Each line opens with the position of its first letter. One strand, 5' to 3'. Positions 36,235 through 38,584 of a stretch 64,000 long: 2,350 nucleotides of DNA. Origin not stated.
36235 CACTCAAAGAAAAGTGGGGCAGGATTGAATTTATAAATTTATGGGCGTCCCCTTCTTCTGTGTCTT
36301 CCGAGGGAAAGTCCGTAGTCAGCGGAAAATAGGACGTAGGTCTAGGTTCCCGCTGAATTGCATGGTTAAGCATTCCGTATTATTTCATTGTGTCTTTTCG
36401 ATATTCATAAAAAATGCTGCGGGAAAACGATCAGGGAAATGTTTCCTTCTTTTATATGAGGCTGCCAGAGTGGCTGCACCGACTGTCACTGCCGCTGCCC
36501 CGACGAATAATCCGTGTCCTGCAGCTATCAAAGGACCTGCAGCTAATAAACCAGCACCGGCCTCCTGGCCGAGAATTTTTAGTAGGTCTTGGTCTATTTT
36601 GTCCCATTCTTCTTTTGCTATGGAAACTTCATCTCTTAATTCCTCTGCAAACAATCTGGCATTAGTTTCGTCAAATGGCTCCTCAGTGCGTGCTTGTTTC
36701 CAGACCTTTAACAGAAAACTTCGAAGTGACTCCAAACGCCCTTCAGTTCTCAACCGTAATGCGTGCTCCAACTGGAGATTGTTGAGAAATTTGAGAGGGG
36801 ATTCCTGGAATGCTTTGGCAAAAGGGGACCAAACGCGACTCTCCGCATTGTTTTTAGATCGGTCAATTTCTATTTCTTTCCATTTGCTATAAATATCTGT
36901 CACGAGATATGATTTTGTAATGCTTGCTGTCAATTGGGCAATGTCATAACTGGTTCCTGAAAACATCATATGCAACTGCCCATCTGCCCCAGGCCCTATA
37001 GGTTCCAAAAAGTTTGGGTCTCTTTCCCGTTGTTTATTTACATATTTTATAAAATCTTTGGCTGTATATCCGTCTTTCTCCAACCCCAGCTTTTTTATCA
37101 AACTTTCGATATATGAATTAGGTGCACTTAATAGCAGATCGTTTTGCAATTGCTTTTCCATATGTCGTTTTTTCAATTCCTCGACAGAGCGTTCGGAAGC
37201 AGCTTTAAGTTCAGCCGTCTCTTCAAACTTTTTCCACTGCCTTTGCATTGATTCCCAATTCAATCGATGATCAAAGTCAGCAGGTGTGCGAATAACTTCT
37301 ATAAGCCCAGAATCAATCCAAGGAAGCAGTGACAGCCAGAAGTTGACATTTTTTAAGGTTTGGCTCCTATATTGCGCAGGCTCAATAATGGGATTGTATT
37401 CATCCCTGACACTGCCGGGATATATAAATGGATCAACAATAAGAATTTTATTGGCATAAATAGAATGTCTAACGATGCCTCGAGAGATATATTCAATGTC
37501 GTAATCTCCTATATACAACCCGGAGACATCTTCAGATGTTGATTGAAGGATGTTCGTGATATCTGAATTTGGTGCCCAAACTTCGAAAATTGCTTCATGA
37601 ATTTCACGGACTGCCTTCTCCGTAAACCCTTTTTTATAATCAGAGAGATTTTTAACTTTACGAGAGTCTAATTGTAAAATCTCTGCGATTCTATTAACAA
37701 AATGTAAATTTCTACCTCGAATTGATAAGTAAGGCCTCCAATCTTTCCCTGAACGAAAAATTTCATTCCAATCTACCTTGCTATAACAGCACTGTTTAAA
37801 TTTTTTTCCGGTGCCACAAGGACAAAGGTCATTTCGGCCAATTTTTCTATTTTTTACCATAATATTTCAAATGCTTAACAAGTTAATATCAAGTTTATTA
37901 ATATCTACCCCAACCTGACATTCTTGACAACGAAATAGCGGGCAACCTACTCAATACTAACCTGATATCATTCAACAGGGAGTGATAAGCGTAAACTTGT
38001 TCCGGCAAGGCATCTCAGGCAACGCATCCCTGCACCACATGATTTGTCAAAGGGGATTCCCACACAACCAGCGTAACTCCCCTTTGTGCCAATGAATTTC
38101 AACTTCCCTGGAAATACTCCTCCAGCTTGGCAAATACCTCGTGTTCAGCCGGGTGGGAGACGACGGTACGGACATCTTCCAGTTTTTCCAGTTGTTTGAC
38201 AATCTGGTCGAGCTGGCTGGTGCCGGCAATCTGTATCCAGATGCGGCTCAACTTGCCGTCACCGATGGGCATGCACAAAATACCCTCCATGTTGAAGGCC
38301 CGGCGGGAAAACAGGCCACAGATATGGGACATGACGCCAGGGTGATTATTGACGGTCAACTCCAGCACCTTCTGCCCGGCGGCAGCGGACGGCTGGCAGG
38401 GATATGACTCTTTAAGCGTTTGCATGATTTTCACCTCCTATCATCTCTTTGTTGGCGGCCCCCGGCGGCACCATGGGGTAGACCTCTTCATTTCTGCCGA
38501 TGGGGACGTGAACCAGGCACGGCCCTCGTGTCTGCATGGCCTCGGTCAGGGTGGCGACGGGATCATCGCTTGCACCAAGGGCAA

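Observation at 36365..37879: Low-GC single-gene islet: SEC-C motif/TM protein framed by a perfect 10-bp inverted repeat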

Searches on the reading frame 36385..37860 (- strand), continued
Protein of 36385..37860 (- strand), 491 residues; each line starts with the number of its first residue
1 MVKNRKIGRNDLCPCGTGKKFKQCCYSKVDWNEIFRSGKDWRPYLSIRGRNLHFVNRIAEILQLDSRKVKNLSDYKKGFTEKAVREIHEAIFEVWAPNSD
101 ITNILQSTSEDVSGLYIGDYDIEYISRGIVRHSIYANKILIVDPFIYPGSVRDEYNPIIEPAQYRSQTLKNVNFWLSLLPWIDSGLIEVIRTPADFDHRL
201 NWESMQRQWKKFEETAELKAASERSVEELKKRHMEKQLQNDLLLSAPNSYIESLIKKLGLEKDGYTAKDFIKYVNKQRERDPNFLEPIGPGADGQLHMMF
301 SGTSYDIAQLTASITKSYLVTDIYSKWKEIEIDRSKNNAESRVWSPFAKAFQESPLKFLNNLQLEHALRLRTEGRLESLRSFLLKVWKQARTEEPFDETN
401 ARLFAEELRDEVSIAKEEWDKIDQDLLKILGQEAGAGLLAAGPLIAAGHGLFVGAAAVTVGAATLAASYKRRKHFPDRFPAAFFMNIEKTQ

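Call 103: search_protein_families(library=pfam, proteins=[L001:5614-5895:+, L004:5553-5921:+, L104:7537-7977:+], max_evalue=1)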
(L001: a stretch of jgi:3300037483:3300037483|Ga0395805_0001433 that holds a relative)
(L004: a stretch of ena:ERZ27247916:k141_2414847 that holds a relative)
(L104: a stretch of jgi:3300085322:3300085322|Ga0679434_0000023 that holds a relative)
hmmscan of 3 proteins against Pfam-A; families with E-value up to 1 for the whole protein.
L001:5614-5895:+ (93 aa): 1 family
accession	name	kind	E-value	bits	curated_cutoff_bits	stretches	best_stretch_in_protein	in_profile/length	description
PF24183.1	DUF7412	-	0.0055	17.3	27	1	3-61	15-71/158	Family of unknown function (DUF7412)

L004:5553-5921:+ (122 aa): 0 families

L104:7537-7977:+ (146 aa): 0 families

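Call 109: search_dna_similar(query=window:36385-37860:-, collection=phages, mode=protein, max_evalue=0.001, max_rows=10)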
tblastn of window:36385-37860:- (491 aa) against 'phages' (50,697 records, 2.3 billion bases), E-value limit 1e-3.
No match.

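Call 112: search_protein_families(library=phrogs, proteins=[window:36385-37860:-], max_evalue=0.01)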
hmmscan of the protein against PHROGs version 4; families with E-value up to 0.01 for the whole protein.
window:36385-37860:- (491 aa): 1 family
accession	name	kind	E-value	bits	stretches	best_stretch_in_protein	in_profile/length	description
phrog_24700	-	unknown function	1.1e-05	26.6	1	4-26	198-220/221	-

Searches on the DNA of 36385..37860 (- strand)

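Call 66: search_with_rna_model(model_id=R1, sources=[L001, L002, L003, L004, L008, L009, L012, L019, L020, L021, L022, L023, L024, L026, L096, L038, L099, L102, L007, L104, L105], max_evalue=1)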
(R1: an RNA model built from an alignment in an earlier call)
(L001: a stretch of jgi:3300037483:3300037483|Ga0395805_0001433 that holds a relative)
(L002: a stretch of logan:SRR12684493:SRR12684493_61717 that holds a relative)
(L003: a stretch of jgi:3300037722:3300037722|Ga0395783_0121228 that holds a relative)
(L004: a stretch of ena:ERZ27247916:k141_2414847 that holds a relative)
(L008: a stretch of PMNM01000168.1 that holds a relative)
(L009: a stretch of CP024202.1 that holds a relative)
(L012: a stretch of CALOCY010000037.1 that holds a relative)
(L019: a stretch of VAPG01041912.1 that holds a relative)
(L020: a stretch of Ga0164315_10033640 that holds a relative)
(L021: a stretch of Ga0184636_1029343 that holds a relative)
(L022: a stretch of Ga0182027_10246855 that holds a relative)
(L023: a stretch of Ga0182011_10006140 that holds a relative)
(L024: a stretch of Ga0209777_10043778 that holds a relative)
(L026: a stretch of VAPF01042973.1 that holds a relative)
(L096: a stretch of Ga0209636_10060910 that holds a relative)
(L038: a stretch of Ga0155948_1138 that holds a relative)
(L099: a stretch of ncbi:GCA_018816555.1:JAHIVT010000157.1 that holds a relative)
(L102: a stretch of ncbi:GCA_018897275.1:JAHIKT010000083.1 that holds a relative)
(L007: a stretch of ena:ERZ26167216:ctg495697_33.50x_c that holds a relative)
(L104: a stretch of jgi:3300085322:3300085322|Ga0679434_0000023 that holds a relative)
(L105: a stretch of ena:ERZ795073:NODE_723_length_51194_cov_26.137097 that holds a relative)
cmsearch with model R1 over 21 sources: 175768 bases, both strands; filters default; matches with E-value up to 1: 13.
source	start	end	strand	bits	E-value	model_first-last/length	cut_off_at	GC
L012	11058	11154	+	117.1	4.4e-32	1-97/97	no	0.55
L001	7480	7576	+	110.3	5.2e-30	1-97/97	no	0.56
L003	1685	1781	+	110.3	5.2e-30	1-97/97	no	0.56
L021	1511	1607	+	108.5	1.8e-29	1-97/97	no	0.54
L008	1815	1911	+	100.3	5.3e-27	1-97/97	no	0.52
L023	4654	4750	+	100.3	5.3e-27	1-97/97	no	0.52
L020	2909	3005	+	97.2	4.7e-26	1-97/97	no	0.52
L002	3568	3636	+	66.2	1.2e-16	1-69/97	3'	0.54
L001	10267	10332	+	31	5.5e-06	1-97/97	no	0.68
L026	10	139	+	21.7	0.0036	1-97/97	no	0.47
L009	11483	11548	+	16.5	0.14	1-97/97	no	0.56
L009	17125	17185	+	16.3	0.16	9-91/97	no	0.52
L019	3601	3661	+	14.1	0.77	1-97/97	no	0.48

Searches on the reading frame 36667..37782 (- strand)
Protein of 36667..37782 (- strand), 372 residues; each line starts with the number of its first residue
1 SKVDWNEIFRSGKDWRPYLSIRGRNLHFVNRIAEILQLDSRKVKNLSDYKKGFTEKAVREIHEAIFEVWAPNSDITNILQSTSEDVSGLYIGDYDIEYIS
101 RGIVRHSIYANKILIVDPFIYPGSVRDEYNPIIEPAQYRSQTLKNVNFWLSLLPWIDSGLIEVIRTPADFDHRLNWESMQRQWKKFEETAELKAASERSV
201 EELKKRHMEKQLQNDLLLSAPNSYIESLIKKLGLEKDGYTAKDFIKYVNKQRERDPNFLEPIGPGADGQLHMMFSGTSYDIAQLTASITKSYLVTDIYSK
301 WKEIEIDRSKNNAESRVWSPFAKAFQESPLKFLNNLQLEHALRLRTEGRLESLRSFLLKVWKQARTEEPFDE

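Call 64: predict_structure(alignment_id=A4)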
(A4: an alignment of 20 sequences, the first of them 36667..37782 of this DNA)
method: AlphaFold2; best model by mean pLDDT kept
length: 372 residues; sequences in the alignment: 20
mean_pLDDT: 86.2   pTM: 0.86
mean pLDDT of the five models: 86.2, 85.8, 85.1, 84.3, 83.9
residues with pLDDT >= 90: 184; 70-90: 160; 50-70: 23; < 50: 5
segments of 3 or more residues with pLDDT < 50: 313-315
pLDDT, mean of each block of 10 residues (from residue 1): 78 86 95 90 88 96 95 91 82 88 86 93 92 94 94 93 95 93 93 93 75 78 89 84 91 90 66 85 93 90 86 59 76 79 86 80 73 65
secondary structure, 60 per line:
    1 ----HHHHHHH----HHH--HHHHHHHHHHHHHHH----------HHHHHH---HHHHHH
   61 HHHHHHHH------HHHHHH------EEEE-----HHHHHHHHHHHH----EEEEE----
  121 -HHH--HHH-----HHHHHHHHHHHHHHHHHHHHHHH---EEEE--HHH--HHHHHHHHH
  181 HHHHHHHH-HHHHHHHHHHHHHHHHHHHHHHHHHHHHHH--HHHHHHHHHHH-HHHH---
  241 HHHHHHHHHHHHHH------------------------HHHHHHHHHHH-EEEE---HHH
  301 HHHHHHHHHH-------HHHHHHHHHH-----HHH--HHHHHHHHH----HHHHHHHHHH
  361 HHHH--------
elements in order: H5-11 H21-35 H46-51 H55-68 H75-80 E87-90 H96-107 E112-116 H135-157 E161-164 H172-188 H190-219 H222-232 H234-237 H241-254 H279-289 E291-294 H298-310 H318-327 H338-346 H351-364

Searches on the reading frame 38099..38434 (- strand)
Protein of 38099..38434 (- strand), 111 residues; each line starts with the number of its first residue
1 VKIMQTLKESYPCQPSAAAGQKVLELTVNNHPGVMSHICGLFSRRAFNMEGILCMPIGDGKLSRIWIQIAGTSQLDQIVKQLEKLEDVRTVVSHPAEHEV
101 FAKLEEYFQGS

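Call 36: find_encoding_contigs(protein=window:38099-38434:-, flank=6000, max_places=8)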
Protein window:38099-38434:- (111 aa): no gene with exactly this product is on record in the collection.
